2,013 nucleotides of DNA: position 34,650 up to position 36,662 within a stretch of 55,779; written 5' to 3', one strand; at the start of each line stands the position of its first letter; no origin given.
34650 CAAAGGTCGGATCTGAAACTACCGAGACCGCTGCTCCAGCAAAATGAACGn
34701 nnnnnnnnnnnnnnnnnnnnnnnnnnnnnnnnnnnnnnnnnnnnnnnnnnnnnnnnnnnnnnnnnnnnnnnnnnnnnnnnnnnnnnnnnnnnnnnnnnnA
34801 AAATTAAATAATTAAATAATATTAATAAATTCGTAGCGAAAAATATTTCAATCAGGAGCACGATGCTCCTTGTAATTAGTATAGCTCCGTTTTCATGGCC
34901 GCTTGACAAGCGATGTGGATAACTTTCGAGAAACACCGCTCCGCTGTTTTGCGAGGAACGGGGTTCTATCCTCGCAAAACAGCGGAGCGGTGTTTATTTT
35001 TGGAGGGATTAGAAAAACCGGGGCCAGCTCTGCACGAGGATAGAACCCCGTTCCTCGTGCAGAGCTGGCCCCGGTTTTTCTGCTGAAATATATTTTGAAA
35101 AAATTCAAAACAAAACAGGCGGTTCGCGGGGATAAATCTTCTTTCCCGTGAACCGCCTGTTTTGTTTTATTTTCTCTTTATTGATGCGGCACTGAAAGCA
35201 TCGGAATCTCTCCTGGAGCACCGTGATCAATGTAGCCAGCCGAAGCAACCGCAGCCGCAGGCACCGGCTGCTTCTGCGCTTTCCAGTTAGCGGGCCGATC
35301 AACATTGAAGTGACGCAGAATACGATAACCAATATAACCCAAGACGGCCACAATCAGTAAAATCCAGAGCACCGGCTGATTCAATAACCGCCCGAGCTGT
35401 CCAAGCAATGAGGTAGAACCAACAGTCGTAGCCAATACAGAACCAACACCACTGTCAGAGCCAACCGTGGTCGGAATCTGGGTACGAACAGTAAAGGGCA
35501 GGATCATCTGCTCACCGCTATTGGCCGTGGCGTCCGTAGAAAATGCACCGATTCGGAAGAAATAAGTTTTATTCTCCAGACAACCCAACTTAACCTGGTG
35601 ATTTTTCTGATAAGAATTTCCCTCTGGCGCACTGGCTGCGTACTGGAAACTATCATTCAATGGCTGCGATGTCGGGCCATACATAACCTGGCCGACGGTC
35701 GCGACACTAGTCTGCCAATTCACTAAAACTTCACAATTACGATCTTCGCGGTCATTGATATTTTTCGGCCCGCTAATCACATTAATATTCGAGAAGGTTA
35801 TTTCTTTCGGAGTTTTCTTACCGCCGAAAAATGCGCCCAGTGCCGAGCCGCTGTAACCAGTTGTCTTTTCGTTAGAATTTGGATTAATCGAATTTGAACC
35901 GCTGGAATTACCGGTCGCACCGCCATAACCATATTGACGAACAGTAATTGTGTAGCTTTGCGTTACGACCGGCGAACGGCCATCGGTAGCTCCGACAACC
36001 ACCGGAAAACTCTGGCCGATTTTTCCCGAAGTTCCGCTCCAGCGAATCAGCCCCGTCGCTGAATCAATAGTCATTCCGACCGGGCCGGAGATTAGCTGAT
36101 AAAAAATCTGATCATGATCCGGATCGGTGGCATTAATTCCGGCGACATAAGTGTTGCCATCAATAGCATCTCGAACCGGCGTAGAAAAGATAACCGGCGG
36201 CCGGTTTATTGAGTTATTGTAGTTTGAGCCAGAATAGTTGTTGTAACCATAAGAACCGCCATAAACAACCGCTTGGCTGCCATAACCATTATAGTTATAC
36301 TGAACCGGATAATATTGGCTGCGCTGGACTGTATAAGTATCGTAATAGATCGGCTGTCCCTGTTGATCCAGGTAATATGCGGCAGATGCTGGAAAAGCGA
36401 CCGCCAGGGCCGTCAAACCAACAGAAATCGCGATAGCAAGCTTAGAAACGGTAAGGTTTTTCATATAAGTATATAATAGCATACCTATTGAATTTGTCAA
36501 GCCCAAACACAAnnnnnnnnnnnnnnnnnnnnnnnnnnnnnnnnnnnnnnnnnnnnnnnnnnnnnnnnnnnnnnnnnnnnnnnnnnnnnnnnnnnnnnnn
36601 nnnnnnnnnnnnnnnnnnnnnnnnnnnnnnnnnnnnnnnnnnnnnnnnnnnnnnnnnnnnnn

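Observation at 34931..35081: Family-1 hairpins: a 23-25 nt conserved core embedded in long, perfectly paired but unrelated stems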

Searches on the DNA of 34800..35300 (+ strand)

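Call 52: build_rna_model(alignment_id=A2, structure=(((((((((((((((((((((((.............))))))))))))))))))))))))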
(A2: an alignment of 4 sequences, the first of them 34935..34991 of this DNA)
Model R1 built from alignment A2 (4 sequences, 59 columns); structure: as given.
model positions 57; base pairs 22; branch points 0; effective number of sequences 2.86; information 0.977 bits per position. Calibrated on 0.2 Mb of random sequence (short: E-values are rough).
structure used (alignment columns):
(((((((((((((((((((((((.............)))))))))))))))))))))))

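Call 55: search_with_rna_model(model_id=R1, sources=[window, L003, L004, L005, L006, L007, L008, L009, L010, L011, L012, L013, L014, L015, L016, L017, L018, L019, L020, L021, L022, L023, L024, L025, L026, L027, L028, L029, L030, L031, L032, L033, L034, L035, L036, L037, L038, L040, L041, L043, L044, L045, L046, L048, L049, L050, L051, L052, L054, L056, L058, L059, L060, L061, L062, L064, L065, L066, L067, L070, L071, L072, L074, L076, L077, L078, L080, L082, L143, L144, L145, L148, L149], max_evalue=10, show_alignments=0)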
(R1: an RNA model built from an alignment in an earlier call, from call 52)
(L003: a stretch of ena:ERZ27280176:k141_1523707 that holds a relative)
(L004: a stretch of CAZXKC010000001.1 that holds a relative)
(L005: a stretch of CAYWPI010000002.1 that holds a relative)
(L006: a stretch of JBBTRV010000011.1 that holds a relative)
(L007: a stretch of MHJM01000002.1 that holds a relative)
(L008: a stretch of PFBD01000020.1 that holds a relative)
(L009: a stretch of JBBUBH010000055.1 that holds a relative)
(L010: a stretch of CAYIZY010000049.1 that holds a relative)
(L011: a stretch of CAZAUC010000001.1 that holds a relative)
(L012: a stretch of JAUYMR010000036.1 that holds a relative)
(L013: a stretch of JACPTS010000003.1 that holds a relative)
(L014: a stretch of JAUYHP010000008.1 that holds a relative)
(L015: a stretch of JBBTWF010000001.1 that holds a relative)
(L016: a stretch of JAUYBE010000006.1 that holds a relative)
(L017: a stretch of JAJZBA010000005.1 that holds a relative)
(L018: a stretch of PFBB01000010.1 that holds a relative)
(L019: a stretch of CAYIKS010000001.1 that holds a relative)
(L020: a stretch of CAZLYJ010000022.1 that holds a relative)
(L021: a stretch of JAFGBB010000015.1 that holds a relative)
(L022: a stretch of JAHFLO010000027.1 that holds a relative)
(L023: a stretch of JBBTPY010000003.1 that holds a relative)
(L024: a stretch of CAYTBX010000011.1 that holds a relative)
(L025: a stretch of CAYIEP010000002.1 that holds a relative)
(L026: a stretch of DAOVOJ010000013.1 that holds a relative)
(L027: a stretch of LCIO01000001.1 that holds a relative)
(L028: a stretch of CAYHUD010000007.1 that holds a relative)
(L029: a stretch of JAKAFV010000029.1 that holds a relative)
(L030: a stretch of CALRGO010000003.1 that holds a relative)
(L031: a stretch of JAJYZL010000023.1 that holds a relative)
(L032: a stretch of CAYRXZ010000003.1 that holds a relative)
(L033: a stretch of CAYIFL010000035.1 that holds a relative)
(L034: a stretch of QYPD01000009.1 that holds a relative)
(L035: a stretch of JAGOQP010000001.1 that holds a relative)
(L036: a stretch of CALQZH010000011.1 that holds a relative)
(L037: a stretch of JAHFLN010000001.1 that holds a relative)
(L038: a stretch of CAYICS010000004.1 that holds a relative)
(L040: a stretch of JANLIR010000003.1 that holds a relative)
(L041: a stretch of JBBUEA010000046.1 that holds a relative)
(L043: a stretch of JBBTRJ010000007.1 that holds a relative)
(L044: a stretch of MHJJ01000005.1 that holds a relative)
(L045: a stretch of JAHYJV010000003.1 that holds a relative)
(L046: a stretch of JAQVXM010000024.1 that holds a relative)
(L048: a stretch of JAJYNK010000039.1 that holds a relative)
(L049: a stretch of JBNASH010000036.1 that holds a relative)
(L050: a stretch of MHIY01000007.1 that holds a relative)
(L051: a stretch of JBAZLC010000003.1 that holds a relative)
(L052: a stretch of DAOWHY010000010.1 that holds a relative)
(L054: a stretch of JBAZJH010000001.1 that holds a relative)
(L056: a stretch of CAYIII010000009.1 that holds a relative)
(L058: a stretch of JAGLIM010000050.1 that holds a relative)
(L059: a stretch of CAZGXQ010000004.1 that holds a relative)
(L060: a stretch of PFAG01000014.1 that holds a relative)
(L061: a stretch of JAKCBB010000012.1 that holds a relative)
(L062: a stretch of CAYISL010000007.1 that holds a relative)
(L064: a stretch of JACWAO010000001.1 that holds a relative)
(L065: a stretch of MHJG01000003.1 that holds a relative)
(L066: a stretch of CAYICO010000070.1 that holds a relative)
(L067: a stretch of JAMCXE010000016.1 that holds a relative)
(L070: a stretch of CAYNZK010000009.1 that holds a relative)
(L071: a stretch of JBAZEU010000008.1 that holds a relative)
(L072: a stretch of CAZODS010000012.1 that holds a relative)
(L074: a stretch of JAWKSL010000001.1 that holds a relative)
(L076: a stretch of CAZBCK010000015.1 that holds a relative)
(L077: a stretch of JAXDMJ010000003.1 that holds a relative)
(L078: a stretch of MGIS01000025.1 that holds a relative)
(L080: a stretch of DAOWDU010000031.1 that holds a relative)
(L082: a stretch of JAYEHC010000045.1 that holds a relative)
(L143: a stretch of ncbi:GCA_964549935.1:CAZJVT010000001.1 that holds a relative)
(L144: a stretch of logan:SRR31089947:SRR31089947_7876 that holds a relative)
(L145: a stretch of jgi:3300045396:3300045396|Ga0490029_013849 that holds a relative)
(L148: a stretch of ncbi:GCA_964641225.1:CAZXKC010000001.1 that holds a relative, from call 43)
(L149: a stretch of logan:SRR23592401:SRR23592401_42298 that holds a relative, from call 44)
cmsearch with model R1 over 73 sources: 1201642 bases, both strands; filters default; matches with E-value up to 10: 11.
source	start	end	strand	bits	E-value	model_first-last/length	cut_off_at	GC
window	34935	34991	+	82.1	1.1e-16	1-57/57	no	0.6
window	51520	51576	-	78.5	8.8e-16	1-57/57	no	0.58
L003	10555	10611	+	78.5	8.8e-16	1-57/57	no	0.58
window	35018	35074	-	78.4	9.4e-16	1-57/57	no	0.7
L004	10555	10609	+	70.3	1e-13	1-57/57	no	0.64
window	34935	34991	-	51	6.3e-09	1-57/57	no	0.6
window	35018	35074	+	47.4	5.2e-08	1-57/57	no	0.7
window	51520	51576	+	43.5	4.8e-07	1-57/57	no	0.58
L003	10555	10611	-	43.5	4.8e-07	1-57/57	no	0.58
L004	10555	10609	-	38.7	7.3e-06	1-57/57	no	0.64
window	35110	35165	-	29.4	0.0016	1-57/57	no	0.5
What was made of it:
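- A covariance model over 1.2 Mb of related CPR DNA finds only these four (call 55).
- Tried and rejected: It found no further members in 1.2 Mb of related CPR loci (call 55).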

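Call 61: search_rna_families(source=window, start=34800, end=35300, threshold=evalue, max_evalue=10)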
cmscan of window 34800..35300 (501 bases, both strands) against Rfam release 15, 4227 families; matches with E-value up to 10: 38.
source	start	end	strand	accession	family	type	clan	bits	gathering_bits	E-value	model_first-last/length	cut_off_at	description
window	35009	35083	+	RF04120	MIR5998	Gene; miRNA;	-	36.5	180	2.9e-06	1-173/173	no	MIR5998 microRNA precursor family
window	35096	35177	+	RF04120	MIR5998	Gene; miRNA;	-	36.2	180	3.6e-06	1-173/173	no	MIR5998 microRNA precursor family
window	35008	35084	+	RF00693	mir-147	Gene; miRNA;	-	33.5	57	1.6e-05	1-78/78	no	mir-147 microRNA precursor family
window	35009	35085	+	RF04129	MIR4240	Gene; miRNA;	-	27.6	200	0.00034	1-206/206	no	MIR4240 microRNA precursor family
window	35016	35076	-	RF04134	MIR7504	Gene; miRNA;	-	26.5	83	0.017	1-124/124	no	MIR7504 microRNA precursor family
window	35098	35175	+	RF04134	MIR7504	Gene; miRNA;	-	26.3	83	0.02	1-124/124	no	MIR7504 microRNA precursor family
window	35098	35177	-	RF04134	MIR7504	Gene; miRNA;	-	25.8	83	0.025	1-124/124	no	MIR7504 microRNA precursor family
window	35011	35081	+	RF03385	mir-614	Gene; miRNA;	-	23.4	90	0.16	1-80/80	no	mir-614 microRNA precursor family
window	35006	35161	+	RF02604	BASRCI153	Gene; sRNA;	-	21.8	137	0.0045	1-214/214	no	Brucella sRNA CI153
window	35107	35168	+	RF04295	mir-329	Gene; miRNA;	CL00149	20.2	76.8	0.1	1-80/80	no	mir-329 microRNA precursor family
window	35095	35178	+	RF04129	MIR4240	Gene; miRNA;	-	19.6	200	0.042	1-206/206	no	MIR4240 microRNA precursor family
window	35095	35167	+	RF02066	STnc320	Gene; sRNA;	-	19.2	50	0.44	1-55/55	no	Salmonella enterica sRNA STnc320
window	35084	35169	+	RF02316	TtnuHACA9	Gene; snRNA; snoRNA; HACA-box;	-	18.9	100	1.7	1-135/135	no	Tetrahymena snoRNA TtnuHACA9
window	35097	35176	+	RF03313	mir-1468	Gene; miRNA;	-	18.7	95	0.72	1-86/86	no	mir-1468 microRNA precursor family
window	34866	34976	-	RF02981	FTHFS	Cis-reg;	-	17.5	72.6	3.6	1-117/117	no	FTHFS RNA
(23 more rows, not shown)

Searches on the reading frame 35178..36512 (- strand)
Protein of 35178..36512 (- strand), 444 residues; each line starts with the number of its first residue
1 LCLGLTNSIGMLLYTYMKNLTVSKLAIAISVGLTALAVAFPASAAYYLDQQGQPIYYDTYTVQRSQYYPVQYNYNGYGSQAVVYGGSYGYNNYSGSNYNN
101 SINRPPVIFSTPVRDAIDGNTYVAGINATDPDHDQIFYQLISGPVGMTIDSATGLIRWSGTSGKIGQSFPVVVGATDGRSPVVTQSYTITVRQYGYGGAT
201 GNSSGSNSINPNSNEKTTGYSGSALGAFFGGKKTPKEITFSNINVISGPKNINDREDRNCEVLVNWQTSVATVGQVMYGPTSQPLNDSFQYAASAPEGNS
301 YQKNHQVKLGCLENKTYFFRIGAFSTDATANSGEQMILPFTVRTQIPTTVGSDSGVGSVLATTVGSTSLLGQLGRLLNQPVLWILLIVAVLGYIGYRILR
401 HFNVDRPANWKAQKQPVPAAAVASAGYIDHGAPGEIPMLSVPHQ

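Call 13: search_protein_families(library=pfam, proteins=[window:35178-36512:-])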
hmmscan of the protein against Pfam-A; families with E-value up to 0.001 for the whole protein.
window:35178-36512:- (444 aa): 1 family
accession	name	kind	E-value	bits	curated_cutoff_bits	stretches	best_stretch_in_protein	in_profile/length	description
PF05345.18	He_PIG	-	1.2e-07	32.5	24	1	105-191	1-95/96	Putative Ig domain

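Call 41: find_homologous_proteins(query=window:35178-36512:-, max_evalue=1e-10)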
Query window:35178-36512:- (444 aa): 12 proteins with E <= 1e-10 among 8000 candidates.
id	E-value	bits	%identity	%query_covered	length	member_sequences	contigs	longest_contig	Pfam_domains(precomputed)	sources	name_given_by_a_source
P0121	1.3e-283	959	100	96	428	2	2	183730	PF05345.19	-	-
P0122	1.7e-126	441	53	96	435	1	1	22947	PF05345.19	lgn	-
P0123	9.1e-121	422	51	96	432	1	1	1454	PF05345.19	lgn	-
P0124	2.3e-118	414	49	96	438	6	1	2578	PF05345.19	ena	-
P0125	2.7e-112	394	49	96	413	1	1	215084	PF17963.8,PF05345.19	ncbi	-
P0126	3.0e-110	387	49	98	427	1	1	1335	PF05345.19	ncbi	-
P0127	1.1e-108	382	48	96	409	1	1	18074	PF17963.8,PF05345.19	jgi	jgi:hypothetical protein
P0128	5.7e-108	380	48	91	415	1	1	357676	PF17963.8,PF05345.19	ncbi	-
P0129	5.1e-107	377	50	95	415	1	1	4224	PF17963.8,PF05345.19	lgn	-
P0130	4.0e-106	374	48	96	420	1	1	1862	PF17963.8,PF05345.19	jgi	jgi:hypothetical protein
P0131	8.4e-99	350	45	96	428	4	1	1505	-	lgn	-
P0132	3.9e-30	123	41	21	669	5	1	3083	PF07495.20,PF17963.8,PF07603.18,PF24908.1,PF05345.19,PF18911.7,PF00630.26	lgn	-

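Call 42: find_encoding_contigs(protein=P0121, flank=10000, max_places=10)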
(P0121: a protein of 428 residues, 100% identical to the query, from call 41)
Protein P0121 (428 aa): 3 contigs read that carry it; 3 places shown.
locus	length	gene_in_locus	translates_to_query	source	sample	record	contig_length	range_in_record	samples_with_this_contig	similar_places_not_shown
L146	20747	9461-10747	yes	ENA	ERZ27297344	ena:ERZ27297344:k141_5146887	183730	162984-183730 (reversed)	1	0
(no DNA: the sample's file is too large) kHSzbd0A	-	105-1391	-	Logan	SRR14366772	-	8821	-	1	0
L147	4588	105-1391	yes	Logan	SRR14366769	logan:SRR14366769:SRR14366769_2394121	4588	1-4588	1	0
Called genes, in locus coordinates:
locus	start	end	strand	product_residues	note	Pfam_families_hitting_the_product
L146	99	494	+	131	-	PF00075:RNase_H, PF13456:RVT_3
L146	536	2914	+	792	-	-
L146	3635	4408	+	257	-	-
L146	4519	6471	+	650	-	-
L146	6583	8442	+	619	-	PF05345:He_PIG, PF17892:Cadherin_5 (faint), PF05345:He_PIG, PF17963:Big_9 (weak)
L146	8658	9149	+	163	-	-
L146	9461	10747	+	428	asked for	PF05345:He_PIG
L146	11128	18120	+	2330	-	PF13205:Big_5 (weak), PF07210:DUF1416 (faint), PF13205:Big_5, PF13620:CarboxypepD_reg, PF00041:fn3, PF01471:PG_binding_1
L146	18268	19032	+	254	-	PF01479:S4, PF00849:PseudoU_synth_2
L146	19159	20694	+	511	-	PF03193:RsgA_GTPase (faint), PF00005:ABC_tran, PF00006:ATP-synt_ab (faint), PF02463:SMC_N (faint), PF13476:AAA_23 (faint), PF13555:AAA_29 (faint), PF13304:AAA_21 (faint), PF00005:ABC_tran, +2 more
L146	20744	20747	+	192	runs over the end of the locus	PF04542:Sigma70_r2, PF08281:Sigma70_r4_2, PF04545:Sigma70_r4 (weak)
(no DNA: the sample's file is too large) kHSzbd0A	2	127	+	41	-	?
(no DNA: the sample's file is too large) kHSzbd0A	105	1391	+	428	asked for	PF05345:He_PIG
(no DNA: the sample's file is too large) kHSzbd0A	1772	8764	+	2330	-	PF13205:Big_5 (weak), PF07210:DUF1416 (faint), PF13205:Big_5, PF13620:CarboxypepD_reg, PF00041:fn3, PF01471:PG_binding_1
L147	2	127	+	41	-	?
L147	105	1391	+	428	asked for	PF05345:He_PIG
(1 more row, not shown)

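Call 43: find_encoding_contigs(protein=P0125, flank=10000, max_places=3)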
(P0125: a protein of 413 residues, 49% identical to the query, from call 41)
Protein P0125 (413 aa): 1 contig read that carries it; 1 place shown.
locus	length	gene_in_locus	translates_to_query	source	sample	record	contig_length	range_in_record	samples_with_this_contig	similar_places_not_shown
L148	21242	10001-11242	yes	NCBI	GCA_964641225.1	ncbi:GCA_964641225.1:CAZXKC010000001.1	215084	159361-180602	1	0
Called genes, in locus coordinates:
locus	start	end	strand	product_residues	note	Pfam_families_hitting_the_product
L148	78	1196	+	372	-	PF00162:PGK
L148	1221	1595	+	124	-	PF05635:23S_rRNA_IVP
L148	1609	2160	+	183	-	PF00929:RNase_T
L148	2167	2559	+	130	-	PF00075:RNase_H, PF13456:RVT_3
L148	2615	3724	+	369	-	-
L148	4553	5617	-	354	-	-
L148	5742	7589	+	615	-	-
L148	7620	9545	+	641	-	PF05345:He_PIG (weak), PF17892:Cadherin_5 (faint), PF05345:He_PIG, PF17963:Big_9, PF05345:He_PIG (weak)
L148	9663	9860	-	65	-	-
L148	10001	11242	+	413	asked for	PF05345:He_PIG, PF17963:Big_9 (weak)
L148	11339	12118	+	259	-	PF01479:S4, PF00849:PseudoU_synth_2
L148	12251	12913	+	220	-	-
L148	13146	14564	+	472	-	PF00005:ABC_tran, PF02463:SMC_N (faint), PF03193:RsgA_GTPase (faint), PF05729:NACHT (faint), PF13304:AAA_21 (faint), PF13401:AAA_22 (faint), PF13555:AAA_29 (faint), PF00005:ABC_tran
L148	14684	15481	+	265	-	PF13175:AAA_15 (faint), PF00005:ABC_tran, PF13304:AAA_21 (faint)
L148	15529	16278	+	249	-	PF01061:ABC2_membrane, PF12698:ABC2_membrane_3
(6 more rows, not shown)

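Call 44: find_encoding_contigs(protein=P0122, flank=10000, max_places=3)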
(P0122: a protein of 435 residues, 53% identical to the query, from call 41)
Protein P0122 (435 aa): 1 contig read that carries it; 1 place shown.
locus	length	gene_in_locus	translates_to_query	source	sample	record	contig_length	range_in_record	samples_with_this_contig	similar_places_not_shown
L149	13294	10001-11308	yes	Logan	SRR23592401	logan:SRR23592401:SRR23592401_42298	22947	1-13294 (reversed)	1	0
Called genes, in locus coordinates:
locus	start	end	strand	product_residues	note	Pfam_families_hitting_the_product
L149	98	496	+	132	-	PF00075:RNase_H, PF13456:RVT_3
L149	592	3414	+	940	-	-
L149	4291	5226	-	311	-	-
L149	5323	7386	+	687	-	-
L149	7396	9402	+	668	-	PF05345:He_PIG, PF17963:Big_9 (weak), PF05345:He_PIG (weak), PF16656:Pur_ac_phosph_N (weak)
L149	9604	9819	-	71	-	-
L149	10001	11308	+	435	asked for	PF05345:He_PIG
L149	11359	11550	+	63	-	-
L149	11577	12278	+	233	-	PF01479:S4, PF00849:PseudoU_synth_2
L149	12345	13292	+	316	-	?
